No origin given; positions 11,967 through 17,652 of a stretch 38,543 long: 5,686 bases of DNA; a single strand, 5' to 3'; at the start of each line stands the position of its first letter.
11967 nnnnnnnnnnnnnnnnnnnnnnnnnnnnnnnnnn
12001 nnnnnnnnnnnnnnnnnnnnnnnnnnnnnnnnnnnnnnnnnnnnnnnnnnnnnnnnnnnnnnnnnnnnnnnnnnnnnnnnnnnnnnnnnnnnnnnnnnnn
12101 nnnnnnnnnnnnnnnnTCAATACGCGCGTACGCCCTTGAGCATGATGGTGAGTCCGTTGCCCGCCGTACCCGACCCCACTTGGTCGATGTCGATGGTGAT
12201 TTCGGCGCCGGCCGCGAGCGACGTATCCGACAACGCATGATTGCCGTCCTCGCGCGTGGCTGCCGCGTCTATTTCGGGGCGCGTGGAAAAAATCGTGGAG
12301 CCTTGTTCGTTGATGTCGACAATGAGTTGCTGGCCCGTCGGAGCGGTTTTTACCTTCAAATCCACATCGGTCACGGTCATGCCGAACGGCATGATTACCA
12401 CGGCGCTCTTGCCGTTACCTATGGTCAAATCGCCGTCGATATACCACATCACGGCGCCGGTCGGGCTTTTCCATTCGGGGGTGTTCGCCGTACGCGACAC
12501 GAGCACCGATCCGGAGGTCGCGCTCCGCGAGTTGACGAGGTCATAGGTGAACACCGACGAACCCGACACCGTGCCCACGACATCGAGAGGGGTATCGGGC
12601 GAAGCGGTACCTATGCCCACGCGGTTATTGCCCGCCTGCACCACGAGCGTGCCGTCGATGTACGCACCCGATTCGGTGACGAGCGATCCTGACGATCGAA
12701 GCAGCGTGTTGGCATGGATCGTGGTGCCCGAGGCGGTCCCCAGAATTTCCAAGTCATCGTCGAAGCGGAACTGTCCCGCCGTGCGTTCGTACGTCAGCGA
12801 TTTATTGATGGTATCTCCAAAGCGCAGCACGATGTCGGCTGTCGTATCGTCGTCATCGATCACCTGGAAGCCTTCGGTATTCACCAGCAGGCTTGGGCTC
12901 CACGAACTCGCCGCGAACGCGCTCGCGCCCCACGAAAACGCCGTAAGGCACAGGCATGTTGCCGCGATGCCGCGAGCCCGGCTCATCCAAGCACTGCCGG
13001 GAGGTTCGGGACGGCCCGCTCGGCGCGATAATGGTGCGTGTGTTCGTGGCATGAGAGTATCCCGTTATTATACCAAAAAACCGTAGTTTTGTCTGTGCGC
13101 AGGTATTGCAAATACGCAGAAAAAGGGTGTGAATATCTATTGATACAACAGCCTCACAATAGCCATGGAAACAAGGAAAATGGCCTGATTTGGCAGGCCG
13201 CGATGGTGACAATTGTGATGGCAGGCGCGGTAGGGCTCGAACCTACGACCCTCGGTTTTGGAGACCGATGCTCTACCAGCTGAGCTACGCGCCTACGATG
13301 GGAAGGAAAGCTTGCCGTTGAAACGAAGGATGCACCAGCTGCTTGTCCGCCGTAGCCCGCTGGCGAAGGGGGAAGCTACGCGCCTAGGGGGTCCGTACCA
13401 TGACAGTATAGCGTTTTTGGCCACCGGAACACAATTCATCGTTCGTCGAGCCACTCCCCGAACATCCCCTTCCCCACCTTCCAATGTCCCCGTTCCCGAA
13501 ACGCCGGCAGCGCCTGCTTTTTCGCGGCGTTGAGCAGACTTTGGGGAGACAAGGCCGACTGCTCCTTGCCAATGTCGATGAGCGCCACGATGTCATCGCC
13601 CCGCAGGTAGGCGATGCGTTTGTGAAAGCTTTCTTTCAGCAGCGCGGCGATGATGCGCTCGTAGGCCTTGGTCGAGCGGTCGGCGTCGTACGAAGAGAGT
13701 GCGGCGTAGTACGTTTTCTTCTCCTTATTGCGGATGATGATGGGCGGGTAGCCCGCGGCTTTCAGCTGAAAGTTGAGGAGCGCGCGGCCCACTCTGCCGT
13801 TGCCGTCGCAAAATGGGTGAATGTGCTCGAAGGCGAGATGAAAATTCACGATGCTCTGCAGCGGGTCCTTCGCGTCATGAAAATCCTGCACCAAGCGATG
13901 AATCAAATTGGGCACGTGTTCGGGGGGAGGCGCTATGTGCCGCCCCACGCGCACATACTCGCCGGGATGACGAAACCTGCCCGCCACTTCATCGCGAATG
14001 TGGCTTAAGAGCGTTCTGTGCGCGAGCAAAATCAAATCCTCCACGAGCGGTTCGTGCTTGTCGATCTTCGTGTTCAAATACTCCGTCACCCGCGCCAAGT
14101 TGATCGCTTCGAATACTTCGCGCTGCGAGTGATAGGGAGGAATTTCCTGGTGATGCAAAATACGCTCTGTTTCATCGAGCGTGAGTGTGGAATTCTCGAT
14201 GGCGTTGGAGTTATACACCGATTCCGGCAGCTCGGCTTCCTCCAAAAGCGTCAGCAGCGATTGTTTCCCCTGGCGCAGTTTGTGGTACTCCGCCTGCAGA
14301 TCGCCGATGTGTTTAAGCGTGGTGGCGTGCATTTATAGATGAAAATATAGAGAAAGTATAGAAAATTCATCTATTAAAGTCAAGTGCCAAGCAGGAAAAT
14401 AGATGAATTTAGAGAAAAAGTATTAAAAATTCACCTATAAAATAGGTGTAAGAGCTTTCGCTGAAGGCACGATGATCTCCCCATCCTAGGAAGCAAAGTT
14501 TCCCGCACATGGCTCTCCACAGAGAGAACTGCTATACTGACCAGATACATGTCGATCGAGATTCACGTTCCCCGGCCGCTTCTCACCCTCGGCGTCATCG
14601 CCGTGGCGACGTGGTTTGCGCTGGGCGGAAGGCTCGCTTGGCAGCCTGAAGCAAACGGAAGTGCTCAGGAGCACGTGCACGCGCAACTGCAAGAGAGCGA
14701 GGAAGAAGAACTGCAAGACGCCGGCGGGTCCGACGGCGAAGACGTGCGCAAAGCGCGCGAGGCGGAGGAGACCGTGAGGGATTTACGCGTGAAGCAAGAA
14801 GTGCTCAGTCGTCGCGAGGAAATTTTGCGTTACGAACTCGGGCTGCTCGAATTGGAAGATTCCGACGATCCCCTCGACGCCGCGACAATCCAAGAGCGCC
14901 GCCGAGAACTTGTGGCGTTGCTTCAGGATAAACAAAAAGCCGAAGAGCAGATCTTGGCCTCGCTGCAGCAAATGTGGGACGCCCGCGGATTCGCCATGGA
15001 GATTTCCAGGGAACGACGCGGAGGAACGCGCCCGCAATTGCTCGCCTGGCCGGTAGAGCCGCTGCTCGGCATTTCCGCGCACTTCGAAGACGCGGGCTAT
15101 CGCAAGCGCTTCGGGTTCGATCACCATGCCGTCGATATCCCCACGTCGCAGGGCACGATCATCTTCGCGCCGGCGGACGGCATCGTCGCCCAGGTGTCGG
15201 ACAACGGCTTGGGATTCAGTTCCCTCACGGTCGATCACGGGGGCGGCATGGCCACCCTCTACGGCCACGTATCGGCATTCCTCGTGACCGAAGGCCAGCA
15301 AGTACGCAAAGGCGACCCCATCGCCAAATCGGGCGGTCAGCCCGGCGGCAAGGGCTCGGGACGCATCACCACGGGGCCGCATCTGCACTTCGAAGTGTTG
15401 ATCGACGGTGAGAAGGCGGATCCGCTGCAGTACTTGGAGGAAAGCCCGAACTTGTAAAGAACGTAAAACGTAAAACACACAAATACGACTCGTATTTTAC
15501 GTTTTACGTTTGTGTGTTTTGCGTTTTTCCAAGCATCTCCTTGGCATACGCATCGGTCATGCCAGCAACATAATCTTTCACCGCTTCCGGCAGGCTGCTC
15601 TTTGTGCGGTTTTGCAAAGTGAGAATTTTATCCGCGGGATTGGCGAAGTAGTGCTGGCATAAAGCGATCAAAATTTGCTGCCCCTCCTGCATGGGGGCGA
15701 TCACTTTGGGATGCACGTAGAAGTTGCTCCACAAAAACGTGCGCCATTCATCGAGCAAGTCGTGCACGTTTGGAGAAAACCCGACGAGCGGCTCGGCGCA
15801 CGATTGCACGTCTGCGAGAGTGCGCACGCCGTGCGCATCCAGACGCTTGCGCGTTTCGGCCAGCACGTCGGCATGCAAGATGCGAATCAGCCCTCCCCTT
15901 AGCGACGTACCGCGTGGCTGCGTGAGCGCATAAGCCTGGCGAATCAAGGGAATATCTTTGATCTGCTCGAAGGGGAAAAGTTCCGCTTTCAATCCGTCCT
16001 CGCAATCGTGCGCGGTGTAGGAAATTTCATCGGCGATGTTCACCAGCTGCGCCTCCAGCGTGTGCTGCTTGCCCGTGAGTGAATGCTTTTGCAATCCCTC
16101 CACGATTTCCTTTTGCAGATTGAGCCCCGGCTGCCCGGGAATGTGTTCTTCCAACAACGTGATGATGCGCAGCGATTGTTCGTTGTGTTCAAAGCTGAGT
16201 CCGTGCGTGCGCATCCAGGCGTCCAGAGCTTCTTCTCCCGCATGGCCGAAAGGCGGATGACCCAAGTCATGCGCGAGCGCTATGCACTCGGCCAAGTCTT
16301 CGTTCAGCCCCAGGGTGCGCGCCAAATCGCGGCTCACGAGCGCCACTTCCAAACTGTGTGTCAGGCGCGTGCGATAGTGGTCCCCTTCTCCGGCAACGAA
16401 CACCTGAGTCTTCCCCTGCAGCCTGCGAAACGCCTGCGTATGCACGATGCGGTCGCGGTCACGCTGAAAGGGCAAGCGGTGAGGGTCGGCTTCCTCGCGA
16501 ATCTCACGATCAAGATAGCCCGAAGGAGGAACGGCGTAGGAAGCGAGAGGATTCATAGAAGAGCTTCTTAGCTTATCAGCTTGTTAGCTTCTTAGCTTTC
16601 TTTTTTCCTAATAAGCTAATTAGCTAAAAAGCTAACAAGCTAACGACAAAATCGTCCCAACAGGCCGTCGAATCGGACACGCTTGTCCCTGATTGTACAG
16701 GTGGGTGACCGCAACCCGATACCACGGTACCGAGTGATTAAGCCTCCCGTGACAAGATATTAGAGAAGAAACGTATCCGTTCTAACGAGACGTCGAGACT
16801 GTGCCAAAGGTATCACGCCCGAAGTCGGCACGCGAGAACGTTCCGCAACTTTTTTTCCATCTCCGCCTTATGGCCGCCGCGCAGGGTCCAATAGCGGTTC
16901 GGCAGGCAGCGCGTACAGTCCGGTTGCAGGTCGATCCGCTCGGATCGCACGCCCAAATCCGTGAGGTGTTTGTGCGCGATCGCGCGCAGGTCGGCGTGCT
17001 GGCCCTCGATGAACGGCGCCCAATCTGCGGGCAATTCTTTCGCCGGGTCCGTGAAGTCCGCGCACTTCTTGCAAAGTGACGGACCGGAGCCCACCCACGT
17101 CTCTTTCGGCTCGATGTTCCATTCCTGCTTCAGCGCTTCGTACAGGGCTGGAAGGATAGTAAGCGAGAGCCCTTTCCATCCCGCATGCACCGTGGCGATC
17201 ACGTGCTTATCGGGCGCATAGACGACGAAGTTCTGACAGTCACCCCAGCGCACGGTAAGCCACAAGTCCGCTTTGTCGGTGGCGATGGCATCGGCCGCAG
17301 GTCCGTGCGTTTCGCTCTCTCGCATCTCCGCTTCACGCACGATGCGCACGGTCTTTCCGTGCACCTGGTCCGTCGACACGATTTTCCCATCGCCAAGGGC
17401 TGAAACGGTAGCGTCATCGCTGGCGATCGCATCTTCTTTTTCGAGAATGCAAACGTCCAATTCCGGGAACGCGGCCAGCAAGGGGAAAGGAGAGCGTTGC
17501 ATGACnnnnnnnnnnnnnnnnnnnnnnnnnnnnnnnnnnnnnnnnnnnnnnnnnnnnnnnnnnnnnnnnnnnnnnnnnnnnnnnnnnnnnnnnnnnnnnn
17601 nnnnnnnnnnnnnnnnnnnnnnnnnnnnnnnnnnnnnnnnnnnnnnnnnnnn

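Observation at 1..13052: Envelope-glycosylation supercluster built around TPR-tailed GT-C-like membrane proteins, flanked by candidate secreted substrates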

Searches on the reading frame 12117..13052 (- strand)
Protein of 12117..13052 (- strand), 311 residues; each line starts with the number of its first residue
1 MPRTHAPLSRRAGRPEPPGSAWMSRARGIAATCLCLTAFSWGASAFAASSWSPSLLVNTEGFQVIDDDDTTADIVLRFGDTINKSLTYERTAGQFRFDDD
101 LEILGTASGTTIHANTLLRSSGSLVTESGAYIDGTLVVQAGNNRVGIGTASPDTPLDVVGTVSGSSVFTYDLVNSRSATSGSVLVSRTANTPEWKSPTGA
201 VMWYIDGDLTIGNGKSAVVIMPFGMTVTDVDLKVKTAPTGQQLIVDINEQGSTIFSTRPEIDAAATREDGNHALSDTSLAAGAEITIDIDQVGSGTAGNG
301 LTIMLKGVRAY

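Call 5: search_protein_families(library=pfam, proteins=[window:12117-13052:-], max_evalue=0.01)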
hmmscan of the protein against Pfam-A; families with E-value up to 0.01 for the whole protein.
window:12117-13052:- (311 aa): 0 families

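Call 9: search_protein_families(library=ncbifam, proteins=[window:12117-13052:-], max_evalue=0.01)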
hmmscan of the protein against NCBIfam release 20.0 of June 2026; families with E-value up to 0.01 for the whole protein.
window:12117-13052:- (311 aa): 0 families

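Call 93: find_homologous_proteins(query=window:12117-12986:-, max_evalue=0.001)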
Query window:12117-12986:- (289 aa): 460 proteins with E <= 0.001 among 8000 candidates; the best 120 are listed.
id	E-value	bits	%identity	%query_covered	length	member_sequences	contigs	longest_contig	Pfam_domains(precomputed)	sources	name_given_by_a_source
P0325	5.8e-181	618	100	100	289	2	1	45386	-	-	-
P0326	3.2e-98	346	53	81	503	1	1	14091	-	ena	-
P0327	2.0e-70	255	52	85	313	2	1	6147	-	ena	-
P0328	3.4e-66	241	45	98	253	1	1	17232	-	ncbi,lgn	-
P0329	4.9e-66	241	49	66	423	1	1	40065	-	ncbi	-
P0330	3.8e-64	235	51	74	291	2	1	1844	-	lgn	-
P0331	5.2e-63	231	47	91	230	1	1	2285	-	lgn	-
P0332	1.3e-62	230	46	91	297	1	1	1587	-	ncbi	-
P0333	3.4e-61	225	57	73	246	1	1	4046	-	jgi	jgi:hypothetical protein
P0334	9.0e-61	224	43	97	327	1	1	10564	-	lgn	-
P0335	4.3e-57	212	32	73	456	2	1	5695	-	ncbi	-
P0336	1.0e-56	210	38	93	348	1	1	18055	-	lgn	-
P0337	6.2e-55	204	42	87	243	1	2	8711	-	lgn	-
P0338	1.8e-53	200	42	93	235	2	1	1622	-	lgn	-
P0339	5.1e-51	192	43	89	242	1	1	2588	-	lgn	-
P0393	1.2e-15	76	48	42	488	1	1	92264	-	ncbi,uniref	ncbi:hypothetical protein [Prosthecobacter sp.]|uniref:hypothetical protein n=1 Tax=Prosthecobacter 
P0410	6.1e-15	73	52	35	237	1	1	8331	PF10983.14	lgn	-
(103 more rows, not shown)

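Call 95: search_protein_families(library=phrogs, proteins=[window:12117-12986:-, P0393, P0410, P0326], max_evalue=0.001)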
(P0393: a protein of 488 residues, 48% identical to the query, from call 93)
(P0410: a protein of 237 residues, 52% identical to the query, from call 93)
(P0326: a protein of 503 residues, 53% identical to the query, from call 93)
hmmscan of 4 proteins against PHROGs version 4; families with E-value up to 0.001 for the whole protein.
window:12117-12986:- (289 aa): 2 families
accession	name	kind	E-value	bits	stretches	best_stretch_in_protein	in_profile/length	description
phrog_27064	-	unknown function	4.4e-09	37.2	1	178-281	136-244/249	-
phrog_5906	-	unknown function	0.0006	20.8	1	111-166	31-85/197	-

P0393 (488 aa): 2 families
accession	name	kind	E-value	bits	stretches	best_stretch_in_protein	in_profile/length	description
phrog_31660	-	tail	1.1e-16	62.2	1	115-177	63-126/182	tail fiber protein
phrog_2012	-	tail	0.00049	21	1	218-260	140-180/212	minor tail protein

P0410 (237 aa): 8 families
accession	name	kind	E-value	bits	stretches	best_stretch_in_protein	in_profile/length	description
phrog_15388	-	unknown function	1.6e-20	74.7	1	1-208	1-216/345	-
phrog_13925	-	unknown function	1.6e-15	57.6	1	1-201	1-205/640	-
phrog_5363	-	unknown function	1.2e-14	55.7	1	3-208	7-211/245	-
phrog_7049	-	tail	2.8e-09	37.8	1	38-120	40-121/246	tail fiber protein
phrog_25093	-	unknown function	1.3e-07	31.8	1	1-112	5-114/564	-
phrog_27064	-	unknown function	1.5e-07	32.1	1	145-231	158-245/249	-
phrog_35360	-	tail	0.00013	22.3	1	51-144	51-143/260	tail fiber protein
phrog_21978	-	unknown function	0.00096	20.1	0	15-203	17-209/220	-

P0326 (503 aa): 2 families
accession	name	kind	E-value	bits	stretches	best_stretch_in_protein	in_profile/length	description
phrog_27064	-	unknown function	2.6e-07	31.4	1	381-495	125-244/249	-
phrog_5906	-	unknown function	7.3e-06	27.1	1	324-376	30-81/197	-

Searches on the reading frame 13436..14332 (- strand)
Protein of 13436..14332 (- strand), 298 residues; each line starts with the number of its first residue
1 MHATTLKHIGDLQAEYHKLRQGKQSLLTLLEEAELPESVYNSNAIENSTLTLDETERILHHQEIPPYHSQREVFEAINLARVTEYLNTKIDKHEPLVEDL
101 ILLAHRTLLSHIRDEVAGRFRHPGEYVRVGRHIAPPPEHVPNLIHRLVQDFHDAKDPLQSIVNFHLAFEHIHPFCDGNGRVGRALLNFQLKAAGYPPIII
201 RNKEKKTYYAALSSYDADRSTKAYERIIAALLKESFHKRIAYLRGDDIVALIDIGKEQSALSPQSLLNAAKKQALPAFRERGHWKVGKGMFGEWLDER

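Call 5: search_protein_families(library=pfam, proteins=[window:13436-14332:-], max_evalue=0.01)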
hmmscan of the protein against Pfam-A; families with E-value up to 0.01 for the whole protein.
window:13436-14332:- (298 aa): 1 family
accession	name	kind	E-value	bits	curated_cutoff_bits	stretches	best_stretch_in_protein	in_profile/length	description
PF02661.23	Fic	-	2.4e-19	70.4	24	1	96-190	2-93/93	Fic/DOC family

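Call 9: search_protein_families(library=ncbifam, proteins=[window:13436-14332:-], max_evalue=0.01)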
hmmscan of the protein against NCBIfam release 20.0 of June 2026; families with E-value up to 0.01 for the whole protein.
window:13436-14332:- (298 aa): 4 families
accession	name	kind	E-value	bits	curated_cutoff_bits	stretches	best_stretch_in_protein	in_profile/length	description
NF046030.1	ProtAdlyltaseSoFic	equivalog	2.4e-07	30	550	1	152-190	173-211/361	protein adenylyltransferase Fic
TIGR02613.1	mob_myst_B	hypoth_equivalog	3.4e-06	27.1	124.4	1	67-198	19-149/186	mobile mystery protein B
NF041381.1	XopAC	subfamily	0.0018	17.1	450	1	154-214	372-434/451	XopAC/AvrAC family type III secretion system effector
NF046029.1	ProtAdlyltaseNmFic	equivalog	0.0029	17.3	230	1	156-215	81-140/177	protein adenylyltransferase Fic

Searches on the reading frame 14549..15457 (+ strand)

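Call 18: search_protein_families(library=pfam, proteins=[window:14549-15457:+], max_evalue=0.001)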
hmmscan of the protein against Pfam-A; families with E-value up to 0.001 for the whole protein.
window:14549-15457:+ (302 aa): 2 families
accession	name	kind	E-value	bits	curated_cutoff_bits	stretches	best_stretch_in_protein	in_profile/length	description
PF01551.29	Peptidase_M23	-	8.9e-23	80.8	28.7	1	192-292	3-96/96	Peptidase family M23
PF13533.13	Biotin_lipoyl_2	-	0.00024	21.3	29.8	0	241-259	11-29/32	Biotin-lipoyl like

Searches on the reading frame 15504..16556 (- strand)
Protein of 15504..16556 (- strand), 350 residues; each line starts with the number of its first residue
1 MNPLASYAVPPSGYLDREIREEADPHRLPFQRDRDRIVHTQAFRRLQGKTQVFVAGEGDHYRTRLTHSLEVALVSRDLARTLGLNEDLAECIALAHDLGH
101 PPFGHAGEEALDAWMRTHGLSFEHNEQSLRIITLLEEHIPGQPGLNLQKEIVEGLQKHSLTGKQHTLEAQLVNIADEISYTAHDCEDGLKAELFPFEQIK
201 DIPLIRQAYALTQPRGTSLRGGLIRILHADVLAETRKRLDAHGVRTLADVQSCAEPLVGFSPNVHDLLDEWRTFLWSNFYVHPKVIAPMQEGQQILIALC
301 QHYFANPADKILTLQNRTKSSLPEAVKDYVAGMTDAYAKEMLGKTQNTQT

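Call 18: search_protein_families(library=pfam, proteins=[window:15504-16556:-], max_evalue=0.001)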
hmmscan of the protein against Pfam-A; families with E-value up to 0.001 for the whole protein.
window:15504-16556:- (350 aa): 3 families
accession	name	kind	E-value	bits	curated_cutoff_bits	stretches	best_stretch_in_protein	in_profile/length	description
PF01966.28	HD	-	4.6e-17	62.8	22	1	64-179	1-114/116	HD domain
PF13286.11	HD_assoc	-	1.4e-11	45.2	22.2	1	258-340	1-87/91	Phosphohydrolase-associated domain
PF08668.18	HDOD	-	0.00033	20.6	22.9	1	58-127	89-162/196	HDOD domain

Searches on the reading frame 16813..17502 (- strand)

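Call 18: search_protein_families(library=pfam, proteins=[window:16813-17502:-], max_evalue=0.001)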
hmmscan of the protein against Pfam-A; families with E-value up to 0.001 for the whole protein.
window:16813-17502:- (229 aa): 1 family
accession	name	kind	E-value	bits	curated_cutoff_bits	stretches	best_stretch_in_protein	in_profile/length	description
PF02578.20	Cu-oxidase_4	-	4.4e-34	118.4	22.9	1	37-209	42-225/238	Multi-copper polyphenol oxidoreductase laccase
